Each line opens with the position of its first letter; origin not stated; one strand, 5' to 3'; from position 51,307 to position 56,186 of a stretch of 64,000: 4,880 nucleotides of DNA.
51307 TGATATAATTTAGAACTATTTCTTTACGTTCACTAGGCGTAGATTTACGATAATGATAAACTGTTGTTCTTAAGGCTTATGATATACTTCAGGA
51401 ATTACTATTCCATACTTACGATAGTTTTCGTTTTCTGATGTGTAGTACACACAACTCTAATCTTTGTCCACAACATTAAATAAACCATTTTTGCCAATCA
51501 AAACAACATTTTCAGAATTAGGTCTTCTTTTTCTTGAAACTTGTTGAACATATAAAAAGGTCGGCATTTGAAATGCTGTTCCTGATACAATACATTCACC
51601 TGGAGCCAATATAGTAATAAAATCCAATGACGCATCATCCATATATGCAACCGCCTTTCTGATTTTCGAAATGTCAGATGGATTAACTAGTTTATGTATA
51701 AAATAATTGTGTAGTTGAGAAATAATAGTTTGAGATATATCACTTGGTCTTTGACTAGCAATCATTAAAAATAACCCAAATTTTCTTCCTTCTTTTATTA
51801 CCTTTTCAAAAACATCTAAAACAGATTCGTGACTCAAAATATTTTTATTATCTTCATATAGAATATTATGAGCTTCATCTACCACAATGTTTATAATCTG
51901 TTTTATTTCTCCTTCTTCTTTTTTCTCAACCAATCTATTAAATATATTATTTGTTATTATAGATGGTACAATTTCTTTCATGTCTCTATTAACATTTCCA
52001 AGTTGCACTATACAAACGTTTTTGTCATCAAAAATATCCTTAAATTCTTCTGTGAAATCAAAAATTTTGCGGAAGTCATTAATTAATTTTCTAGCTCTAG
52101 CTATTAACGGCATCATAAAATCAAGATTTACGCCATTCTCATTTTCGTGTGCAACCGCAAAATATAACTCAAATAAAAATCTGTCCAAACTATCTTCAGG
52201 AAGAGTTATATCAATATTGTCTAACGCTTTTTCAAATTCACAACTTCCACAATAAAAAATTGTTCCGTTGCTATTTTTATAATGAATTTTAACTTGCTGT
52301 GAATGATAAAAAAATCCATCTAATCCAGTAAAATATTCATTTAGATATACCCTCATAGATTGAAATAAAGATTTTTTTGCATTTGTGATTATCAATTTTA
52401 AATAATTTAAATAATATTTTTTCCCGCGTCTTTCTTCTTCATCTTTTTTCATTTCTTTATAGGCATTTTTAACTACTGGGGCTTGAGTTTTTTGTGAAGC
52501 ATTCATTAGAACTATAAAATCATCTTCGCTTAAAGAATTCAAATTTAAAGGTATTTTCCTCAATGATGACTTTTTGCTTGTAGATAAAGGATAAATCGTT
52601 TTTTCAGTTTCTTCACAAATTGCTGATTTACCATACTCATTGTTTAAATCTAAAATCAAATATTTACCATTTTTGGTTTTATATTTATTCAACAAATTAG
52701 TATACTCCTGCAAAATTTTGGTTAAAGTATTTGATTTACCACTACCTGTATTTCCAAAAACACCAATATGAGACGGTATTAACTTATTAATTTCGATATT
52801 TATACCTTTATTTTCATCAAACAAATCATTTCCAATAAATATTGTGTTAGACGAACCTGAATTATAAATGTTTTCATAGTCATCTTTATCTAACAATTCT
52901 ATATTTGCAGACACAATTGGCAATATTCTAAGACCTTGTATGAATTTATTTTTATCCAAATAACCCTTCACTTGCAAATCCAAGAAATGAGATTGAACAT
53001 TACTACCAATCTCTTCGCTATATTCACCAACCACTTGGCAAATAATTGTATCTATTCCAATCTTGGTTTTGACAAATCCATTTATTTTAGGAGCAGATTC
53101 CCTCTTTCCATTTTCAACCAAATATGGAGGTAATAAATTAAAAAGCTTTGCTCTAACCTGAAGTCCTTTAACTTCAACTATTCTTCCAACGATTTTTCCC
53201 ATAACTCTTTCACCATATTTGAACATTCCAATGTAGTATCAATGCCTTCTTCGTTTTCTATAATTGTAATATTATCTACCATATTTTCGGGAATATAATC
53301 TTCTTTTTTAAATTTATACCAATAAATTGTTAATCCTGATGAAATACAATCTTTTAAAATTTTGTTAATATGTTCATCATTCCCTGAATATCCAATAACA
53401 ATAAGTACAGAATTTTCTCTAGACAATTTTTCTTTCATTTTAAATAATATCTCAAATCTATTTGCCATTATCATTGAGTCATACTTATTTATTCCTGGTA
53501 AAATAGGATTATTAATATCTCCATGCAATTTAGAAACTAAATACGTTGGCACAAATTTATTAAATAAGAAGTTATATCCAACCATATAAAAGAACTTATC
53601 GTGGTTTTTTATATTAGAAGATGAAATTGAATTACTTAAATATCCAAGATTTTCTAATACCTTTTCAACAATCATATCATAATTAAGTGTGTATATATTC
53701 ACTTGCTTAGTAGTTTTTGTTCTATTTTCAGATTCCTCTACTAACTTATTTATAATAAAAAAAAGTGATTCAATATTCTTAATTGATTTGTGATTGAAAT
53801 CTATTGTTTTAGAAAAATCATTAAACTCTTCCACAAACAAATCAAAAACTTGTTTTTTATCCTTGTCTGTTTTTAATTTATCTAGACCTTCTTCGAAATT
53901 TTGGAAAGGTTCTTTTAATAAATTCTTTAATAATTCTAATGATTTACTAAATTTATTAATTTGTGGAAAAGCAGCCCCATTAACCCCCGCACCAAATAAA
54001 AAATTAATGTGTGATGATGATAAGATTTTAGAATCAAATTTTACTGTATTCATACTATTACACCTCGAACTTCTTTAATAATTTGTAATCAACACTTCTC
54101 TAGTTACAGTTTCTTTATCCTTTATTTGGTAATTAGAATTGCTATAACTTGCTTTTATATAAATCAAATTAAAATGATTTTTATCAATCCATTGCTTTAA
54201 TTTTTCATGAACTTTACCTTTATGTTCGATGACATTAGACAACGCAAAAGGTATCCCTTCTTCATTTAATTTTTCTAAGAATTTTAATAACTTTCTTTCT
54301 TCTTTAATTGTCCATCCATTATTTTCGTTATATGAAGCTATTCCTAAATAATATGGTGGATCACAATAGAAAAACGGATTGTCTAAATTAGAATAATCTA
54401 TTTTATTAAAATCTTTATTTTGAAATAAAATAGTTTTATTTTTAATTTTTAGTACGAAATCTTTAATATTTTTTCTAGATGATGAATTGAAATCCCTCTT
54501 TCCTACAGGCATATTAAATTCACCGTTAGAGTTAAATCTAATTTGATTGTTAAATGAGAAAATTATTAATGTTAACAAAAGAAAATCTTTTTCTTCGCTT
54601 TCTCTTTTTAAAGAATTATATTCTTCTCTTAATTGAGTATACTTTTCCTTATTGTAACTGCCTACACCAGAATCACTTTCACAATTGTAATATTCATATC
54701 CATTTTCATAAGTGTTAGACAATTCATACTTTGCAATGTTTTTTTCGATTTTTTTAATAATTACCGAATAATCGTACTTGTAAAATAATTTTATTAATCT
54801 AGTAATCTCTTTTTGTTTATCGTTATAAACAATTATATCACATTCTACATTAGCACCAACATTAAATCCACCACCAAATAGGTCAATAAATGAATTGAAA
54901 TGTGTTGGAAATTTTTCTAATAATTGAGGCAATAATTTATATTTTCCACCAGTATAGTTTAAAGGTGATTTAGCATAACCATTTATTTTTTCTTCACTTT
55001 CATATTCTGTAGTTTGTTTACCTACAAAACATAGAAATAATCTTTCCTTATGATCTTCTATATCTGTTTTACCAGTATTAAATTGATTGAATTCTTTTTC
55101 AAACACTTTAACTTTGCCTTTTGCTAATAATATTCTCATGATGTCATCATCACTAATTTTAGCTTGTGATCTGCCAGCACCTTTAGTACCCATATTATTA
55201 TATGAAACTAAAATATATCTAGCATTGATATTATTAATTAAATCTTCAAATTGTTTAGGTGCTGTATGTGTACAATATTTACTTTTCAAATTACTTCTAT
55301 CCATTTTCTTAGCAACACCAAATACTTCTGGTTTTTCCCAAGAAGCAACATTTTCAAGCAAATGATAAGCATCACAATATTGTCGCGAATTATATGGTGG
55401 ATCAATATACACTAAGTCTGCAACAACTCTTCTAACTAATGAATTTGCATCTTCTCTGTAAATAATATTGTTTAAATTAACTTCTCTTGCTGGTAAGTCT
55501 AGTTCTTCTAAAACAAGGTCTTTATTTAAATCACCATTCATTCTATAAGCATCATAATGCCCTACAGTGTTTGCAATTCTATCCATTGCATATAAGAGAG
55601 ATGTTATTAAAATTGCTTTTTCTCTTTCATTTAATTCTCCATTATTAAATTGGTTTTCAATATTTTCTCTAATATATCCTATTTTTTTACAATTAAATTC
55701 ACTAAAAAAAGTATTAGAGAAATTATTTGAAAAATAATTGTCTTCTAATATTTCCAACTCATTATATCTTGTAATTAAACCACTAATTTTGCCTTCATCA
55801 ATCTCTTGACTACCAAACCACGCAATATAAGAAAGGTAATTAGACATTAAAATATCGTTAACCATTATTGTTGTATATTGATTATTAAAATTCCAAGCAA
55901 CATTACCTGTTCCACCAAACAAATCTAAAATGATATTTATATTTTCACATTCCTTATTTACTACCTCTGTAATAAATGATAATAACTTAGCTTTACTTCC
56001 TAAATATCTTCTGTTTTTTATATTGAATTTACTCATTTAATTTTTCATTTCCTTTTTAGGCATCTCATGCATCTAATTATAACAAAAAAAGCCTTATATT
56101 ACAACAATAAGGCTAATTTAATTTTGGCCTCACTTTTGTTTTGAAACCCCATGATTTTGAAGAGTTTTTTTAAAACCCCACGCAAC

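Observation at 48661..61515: A ~12.8 kb defense/toxin island bracketed by 69 bp direct repeats, inserted beside spmA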

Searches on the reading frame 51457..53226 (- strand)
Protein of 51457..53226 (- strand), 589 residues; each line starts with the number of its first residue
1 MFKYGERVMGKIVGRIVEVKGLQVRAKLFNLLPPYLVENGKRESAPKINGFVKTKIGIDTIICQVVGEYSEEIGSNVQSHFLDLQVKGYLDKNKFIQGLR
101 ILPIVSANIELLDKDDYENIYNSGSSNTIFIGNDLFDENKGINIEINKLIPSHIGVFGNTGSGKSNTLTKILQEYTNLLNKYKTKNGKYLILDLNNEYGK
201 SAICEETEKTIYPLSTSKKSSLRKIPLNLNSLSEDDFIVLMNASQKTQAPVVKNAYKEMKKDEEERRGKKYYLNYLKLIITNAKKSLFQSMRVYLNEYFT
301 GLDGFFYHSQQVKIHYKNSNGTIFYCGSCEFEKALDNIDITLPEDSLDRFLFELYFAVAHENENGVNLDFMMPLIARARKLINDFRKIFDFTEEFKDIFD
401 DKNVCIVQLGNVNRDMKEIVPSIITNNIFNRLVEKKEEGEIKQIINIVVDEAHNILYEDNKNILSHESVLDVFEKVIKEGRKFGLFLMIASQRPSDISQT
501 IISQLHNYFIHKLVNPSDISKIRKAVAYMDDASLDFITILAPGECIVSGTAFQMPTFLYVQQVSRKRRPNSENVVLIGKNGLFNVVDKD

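Call 7: search_protein_families(library=pfam, proteins=[window:51457-53226:-], max_evalue=0.01)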
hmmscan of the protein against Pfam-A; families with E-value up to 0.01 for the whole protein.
window:51457-53226:- (589 aa): 5 families
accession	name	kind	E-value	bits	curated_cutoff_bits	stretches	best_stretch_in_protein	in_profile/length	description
PF01935.23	DUF87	-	3.8e-21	76.6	23.2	1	131-428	3-220/220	Helicase HerA, central domain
PF01580.24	FtsK_SpoIIIE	-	1e-06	28.8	24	0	122-173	13-61/221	FtsK/SpoIIIE family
PF05872.18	HerA_C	-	2.3e-05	23.7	22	1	429-548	245-362/502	Helicase HerA-like C-terminal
PF00270.35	DEAD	-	0.00013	22.2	26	1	360-465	40-139/167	DEAD/DEAH box helicase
PF13401.12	AAA_22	-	0.0018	19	27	0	154-221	8-33/130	AAA domain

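Call 29: search_protein_families(library=padloc, proteins=[window:51457-53226:-], max_evalue=0.01)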
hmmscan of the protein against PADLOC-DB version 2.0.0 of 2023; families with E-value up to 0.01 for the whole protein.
window:51457-53226:- (589 aa): 15 families
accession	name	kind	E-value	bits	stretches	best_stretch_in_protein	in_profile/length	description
PDLC04097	HerA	-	3.5e-112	374.1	1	11-576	6-607/618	-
PDLC04102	HerA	-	8.5e-73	243.7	2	384-574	447-631/654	-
PDLC04105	HerA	-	2.8e-55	186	1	81-575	85-548/576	-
PDLC04106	HerA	-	2.7e-52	176.2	2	403-573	470-639/667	-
PDLC04098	HerA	-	1.1e-50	171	2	401-573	483-659/686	-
PDLC02185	HerA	-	1.3e-42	144.3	2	400-572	404-571/585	-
PDLC04103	HerA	-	1.6e-41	140.4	2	367-573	352-567/579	-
PDLC04100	HerA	-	8.1e-39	131.7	2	399-565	397-560/580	-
PDLC02188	HerA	-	5.8e-38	129.1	1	47-574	37-554/578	-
PDLC04104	HerA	-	3.2e-24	83.4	1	400-571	178-345/379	-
PDLC01055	HerA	-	1.5e-20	71.5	2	393-561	373-523/532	Type III coevolved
PDLC04140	mad8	-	6.8e-18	63.2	1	128-526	3-266/314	mads_8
PDLC04101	HerA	-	9.5e-08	29.2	1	91-198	103-209/400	-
PDLC04099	HerA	-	3.1e-07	27.9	1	90-199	103-211/214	-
PDLC04107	HerA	-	3e-06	24.5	1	92-198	105-210/306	-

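Call 30: search_protein_families(library=ncbifam, proteins=[window:51457-53226:-], max_evalue=0.01)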
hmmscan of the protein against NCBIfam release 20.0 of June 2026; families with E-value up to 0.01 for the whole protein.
window:51457-53226:- (589 aa): 9 families
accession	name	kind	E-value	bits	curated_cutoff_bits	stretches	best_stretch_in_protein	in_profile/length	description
NF042944.1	HerA_antiphage_2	equivalog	9.8e-43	146.7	850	1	45-574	27-554/576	anti-phage-associated helicase HerA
NF042943.1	HerA_antiphage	equivalog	5e-39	134.3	800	2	400-572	392-559/566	anti-phage-associated helicase HerA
NF040937.1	HerA_Thermprot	equivalog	3.3e-26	91.7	800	2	371-563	275-464/487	DNA double-strand break repair helicase HerA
NF040819.1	helicase_HerA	equivalog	1.3e-24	86.6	970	2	441-562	400-516/561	DNA double-strand break repair helicase HerA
NF053655.1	CedD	equivalog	8.1e-16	57.8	600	2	386-560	362-525/527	DNA-translocating ATPase CedD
NF033849.1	ser_rich_anae_1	subfamily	4.7e-15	54.1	650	1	396-527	968-1104/1163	serine-rich protein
TIGR03924.1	T7SS_EccC_a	equivalog_domain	0.00011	21.2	509.15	1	447-493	567-606/673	type VII secretion protein EccCa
TIGR03925.1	T7SS_EccC_b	equivalog_domain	0.00065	18.1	346.55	0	100-195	320-402/564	type VII secretion protein EccCb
TIGR03744.1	traC_PFL_4706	equivalog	0.00076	17.4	520.6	0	400-501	688-782/892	conjugative transfer ATPase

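Call 34: find_encoding_contigs(protein=window:51457-53226:-, flank=10000, max_places=8)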
Protein window:51457-53226:- (589 aa): 3 contigs read that carry it; 2 places shown.
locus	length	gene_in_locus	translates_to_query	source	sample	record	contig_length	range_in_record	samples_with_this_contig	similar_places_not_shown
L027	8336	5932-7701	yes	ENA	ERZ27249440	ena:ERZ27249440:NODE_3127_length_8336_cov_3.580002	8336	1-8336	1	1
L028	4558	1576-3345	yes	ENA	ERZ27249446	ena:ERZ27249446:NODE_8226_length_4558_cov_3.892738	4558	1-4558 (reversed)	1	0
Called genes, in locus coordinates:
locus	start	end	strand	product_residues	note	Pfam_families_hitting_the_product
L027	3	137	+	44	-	?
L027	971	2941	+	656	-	PF09491:RE_AlwI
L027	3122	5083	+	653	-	PF02086:MethyltransfD12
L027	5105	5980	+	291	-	PF13289:SIR2_2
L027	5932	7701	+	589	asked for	PF01580:FtsK_SpoIIIE (faint), PF01935:DUF87, PF05872:HerA_C (faint)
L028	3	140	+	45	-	?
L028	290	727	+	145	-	PF02086:MethyltransfD12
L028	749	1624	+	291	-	PF13289:SIR2_2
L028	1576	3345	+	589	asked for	PF01580:FtsK_SpoIIIE (faint), PF01935:DUF87, PF05872:HerA_C (faint)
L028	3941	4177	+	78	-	-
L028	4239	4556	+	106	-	?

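Call 35: find_homologous_proteins(query=window:51457-53226:-, max_evalue=1e-30)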
Query window:51457-53226:- (589 aa): 2130 proteins with E <= 1e-30 among 8000 candidates; the best 120 are listed.
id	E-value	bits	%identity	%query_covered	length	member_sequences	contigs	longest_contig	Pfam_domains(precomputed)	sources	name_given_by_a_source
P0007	0.0e+0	1218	94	100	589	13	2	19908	PF01935.24,PF01580.25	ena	-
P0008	0.0e+0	1180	91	99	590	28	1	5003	PF01935.24,PF01580.25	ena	-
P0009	0.0e+0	1174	91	98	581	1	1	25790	PF01935.24,PF05872.19,PF01580.25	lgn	-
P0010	0.0e+0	1101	85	98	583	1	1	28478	PF01935.24,PF01580.25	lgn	-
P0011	0.0e+0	1078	84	98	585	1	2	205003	PF01935.24,PF05872.19,PF01580.25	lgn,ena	-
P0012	0.0e+0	1077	83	98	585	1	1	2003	PF01935.24,PF05872.19,PF01580.25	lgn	-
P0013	0.0e+0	1040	80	98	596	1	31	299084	PF01935.24,PF05872.19,PF01580.25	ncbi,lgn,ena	-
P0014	0.0e+0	1029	79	98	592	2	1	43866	PF01935.24,PF01580.25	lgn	-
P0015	0.0e+0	1011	79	98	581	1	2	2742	PF01935.24,PF05872.19,PF01580.25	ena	-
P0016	3.1e-274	929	71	98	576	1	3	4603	PF01935.24,PF01580.25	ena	-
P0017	4.5e-272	922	73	98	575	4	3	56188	PF01935.24,PF05872.19,PF01580.25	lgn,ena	-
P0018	5.0e-266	902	71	98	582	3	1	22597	PF01935.24,PF01580.25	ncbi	-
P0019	1.6e-263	894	68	97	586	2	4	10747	PF01935.24,PF01580.25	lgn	-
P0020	9.5e-263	891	68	97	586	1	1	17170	PF01935.24,PF01580.25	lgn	-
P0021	1.5e-262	890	68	97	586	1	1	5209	PF01935.24,PF01580.25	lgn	-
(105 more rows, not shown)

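Call 36: find_encoding_contigs(protein=P0007, flank=10000, max_places=3)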
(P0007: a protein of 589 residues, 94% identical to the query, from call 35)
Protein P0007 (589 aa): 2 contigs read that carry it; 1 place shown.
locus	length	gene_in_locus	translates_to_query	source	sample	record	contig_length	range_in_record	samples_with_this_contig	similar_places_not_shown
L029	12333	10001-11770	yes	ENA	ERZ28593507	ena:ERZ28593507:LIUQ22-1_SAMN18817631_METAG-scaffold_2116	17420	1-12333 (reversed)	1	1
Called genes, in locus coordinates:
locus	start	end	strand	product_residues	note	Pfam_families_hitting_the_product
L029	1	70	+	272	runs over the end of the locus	PF01555:N6_N4_Mtase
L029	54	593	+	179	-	-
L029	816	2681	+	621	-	-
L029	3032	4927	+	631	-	PF13589:HATPase_c_3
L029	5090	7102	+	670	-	PF09491:RE_AlwI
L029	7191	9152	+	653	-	PF02086:MethyltransfD12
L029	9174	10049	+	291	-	PF13289:SIR2_2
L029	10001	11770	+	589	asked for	PF01580:FtsK_SpoIIIE (faint), PF01935:DUF87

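Call 37: find_encoding_contigs(protein=P0009, flank=10000, max_places=2)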
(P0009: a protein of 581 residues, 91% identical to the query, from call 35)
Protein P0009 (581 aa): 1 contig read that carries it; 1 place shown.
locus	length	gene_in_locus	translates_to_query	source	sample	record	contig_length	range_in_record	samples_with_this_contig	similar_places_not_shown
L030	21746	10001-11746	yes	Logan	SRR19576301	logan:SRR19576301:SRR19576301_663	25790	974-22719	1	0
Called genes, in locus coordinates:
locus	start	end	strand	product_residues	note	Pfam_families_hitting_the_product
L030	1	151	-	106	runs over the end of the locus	PF00239:Resolvase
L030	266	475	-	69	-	-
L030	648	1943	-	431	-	-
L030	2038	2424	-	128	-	-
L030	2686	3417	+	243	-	PF13529:Peptidase_C39_2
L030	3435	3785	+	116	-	-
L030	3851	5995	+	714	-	PF00005:ABC_tran, PF03215:Rad17, PF13304:AAA_21 (weak)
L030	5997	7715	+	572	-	PF00005:ABC_tran, PF13304:AAA_21 (faint), PF02463:SMC_N (weak)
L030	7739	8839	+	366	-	-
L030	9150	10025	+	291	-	PF13289:SIR2_2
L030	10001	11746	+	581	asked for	PF01580:FtsK_SpoIIIE (faint), PF01935:DUF87, PF05872:HerA_C (faint)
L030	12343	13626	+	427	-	-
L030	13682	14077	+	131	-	-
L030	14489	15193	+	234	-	PF18796:LPD1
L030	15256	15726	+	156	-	PF14253:AbiH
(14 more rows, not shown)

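Call 38: find_encoding_contigs(protein=P0011, flank=10000, max_places=2)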
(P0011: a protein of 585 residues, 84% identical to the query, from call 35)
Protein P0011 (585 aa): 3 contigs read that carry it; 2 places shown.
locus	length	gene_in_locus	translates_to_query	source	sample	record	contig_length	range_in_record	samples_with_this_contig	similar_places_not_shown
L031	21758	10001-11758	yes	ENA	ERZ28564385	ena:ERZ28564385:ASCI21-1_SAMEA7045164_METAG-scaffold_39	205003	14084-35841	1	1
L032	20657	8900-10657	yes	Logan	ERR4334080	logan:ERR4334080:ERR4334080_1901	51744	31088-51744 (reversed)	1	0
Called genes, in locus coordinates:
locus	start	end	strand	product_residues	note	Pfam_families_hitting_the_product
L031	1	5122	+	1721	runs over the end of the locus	PF00270:DEAD, PF04851:ResIII, PF27116:YjiV_N (weak), PF00271:Helicase_C, PF09369:MZB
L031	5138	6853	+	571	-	PF08378:NERD, PF04851:ResIII (faint), PF09848:SLFN-g3_helicase (weak), PF13538:UvrD_C_2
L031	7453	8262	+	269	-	PF03747:ADP_ribosyl_GH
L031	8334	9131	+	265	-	PF13091:PLDc_2, PF09565:RE_NgoFVII (weak), PF17726:DpnI_C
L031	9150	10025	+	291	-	PF13289:SIR2_2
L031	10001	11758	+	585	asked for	PF01580:FtsK_SpoIIIE (faint), PF01935:DUF87, PF05872:HerA_C (weak)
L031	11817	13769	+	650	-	-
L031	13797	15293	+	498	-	PF09903:DUF2130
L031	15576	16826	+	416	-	PF00145:DNA_methylase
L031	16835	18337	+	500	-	PF02976:MutH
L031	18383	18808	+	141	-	PF00293:NUDIX, PF14815:NUDIX_4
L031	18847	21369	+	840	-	PF00270:DEAD (faint), PF04851:ResIII, PF18766:SWI2_SNF2 (faint), PF00271:Helicase_C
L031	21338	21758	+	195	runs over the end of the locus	PF03848:TehB (weak), PF05891:Methyltransf_PK (weak), PF13649:Methyltransf_25, PF08241:Methyltransf_11, PF08242:Methyltransf_12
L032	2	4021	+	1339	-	?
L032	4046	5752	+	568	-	PF08378:NERD, PF04851:ResIII (faint), PF09848:SLFN-g3_helicase (weak), PF13538:UvrD_C_2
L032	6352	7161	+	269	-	PF03747:ADP_ribosyl_GH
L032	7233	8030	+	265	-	PF13091:PLDc_2, PF09565:RE_NgoFVII (weak), PF17726:DpnI_C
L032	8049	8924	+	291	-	PF13289:SIR2_2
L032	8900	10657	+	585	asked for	PF01580:FtsK_SpoIIIE (faint), PF01935:DUF87, PF05872:HerA_C (weak)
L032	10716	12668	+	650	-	-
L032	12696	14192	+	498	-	PF09903:DUF2130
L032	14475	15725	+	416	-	PF00145:DNA_methylase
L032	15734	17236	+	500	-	PF02976:MutH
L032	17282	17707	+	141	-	PF00293:NUDIX, PF14815:NUDIX_4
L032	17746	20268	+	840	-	PF00270:DEAD (faint), PF04851:ResIII, PF18766:SWI2_SNF2 (faint), PF00271:Helicase_C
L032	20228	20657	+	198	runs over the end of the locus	PF03848:TehB (weak), PF05891:Methyltransf_PK (weak), PF08241:Methyltransf_11, PF08242:Methyltransf_12, PF13649:Methyltransf_25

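Call 62: find_related_loci(query=window:51457-53226:-, collection=viral_contigs, flank=8000)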
Query window:51457-53226:- (589 aa) in viral_contigs; peptide patterns used: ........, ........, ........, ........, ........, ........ (x = any residue, [..] = any of these).
18 stretches matched a pattern, but none encodes a relative of the query by tblastn (E <= 1e-3).

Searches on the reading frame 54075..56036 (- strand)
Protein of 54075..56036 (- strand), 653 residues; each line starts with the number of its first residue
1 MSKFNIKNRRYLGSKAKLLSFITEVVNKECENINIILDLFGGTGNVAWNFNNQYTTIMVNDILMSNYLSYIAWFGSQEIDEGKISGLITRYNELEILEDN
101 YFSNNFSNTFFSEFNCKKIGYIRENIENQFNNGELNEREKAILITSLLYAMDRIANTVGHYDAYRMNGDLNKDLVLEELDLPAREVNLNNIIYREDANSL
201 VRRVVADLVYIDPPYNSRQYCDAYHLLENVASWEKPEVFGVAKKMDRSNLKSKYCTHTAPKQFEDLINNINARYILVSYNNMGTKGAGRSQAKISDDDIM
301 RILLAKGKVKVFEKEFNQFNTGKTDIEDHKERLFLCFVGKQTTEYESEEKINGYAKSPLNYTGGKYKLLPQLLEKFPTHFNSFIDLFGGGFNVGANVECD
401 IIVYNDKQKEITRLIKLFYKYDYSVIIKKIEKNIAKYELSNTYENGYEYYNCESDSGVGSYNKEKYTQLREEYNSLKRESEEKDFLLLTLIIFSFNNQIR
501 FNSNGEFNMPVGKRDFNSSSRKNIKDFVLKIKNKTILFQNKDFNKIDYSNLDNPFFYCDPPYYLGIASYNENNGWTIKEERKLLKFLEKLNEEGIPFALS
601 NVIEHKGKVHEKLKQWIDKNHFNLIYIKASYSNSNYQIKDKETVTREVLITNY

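Call 7: search_protein_families(library=pfam, proteins=[window:54075-56036:-], max_evalue=0.01)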
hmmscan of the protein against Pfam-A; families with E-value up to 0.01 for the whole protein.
window:54075-56036:- (653 aa): 2 families
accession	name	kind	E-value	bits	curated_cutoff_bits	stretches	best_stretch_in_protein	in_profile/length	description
PF02086.21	MethyltransfD12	-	5.8e-56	190.5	22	2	11-279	1-242/253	D12 class N6 adenine-specific DNA methyltransferase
PF03602.21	Cons_hypoth95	-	0.00076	19.6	24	0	195-239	98-147/182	Conserved hypothetical protein 95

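Call 29: search_protein_families(library=padloc, proteins=[window:54075-56036:-], max_evalue=0.01)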
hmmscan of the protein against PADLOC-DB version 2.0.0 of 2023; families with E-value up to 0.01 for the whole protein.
window:54075-56036:- (653 aa): 22 families
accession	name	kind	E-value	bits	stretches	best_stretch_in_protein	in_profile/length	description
PDLC03292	MTase_II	-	5.7e-206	684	1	5-653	77-715/722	Type II methyltransferase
PDLC03373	MTase_II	-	1.4e-135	450.1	2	1-338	1-337/339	Type II methyltransferase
PDLC03287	MTase_II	-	2.8e-127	424.2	2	10-452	2-464/646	Type II methyltransferase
PDLC03383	MTase_II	-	4.7e-101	336.3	2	352-653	15-313/318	Type II methyltransferase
PDLC03372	MTase_II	-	1.2e-64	216.6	1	84-336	10-255/259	Type II methyltransferase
PDLC03257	MTase_II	-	3.2e-52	175.9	1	10-324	14-324/343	Type II methyltransferase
PDLC03298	MTase_II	-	4.2e-43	145.8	1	10-325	3-311/362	Type II methyltransferase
PDLC03722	oMTase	-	3.5e-36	123.3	1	359-652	5-259/259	orphan methyltransferase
PDLC03294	MTase_II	-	5.4e-30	102.9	1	355-653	4-271/272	Type II methyltransferase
PDLC03345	MTase_II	-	2.1e-28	97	1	107-327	145-381/581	Type II methyltransferase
PDLC03720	oMTase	-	1.3e-19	69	1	10-337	5-323/326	orphan methyltransferase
PDLC03729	oMTase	-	4.4e-19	67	1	356-634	5-254/275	orphan methyltransferase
PDLC03342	MTase_II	-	3.2e-17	60.7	1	9-287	25-329/383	Type II methyltransferase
PDLC03735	oMTase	-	2e-15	55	1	355-653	7-282/284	orphan methyltransferase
PDLC03264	MTase_II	-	1.5e-12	45.4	1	448-618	87-252/306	Type II methyltransferase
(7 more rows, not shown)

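Call 30: search_protein_families(library=ncbifam, proteins=[window:54075-56036:-], max_evalue=0.01)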
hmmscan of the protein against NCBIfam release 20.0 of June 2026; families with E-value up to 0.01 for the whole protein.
window:54075-56036:- (653 aa): 3 families
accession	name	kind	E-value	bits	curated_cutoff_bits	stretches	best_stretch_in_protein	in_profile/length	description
TIGR00571.1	dam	subfamily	6e-45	154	114.85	1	356-652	2-267/267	Dam family site-specific DNA-(adenine-N6)-methyltransferase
NF008152.0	PRK10904.1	equivalog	6.9e-13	48.6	441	1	359-635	8-255/271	adenine-specific DNA-methyltransferase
TIGR00095.1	TIGR00095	equivalog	0.0001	22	117.5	1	194-250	113-168/194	16S rRNA (guanine(966)-N(2))-methyltransferase RsmD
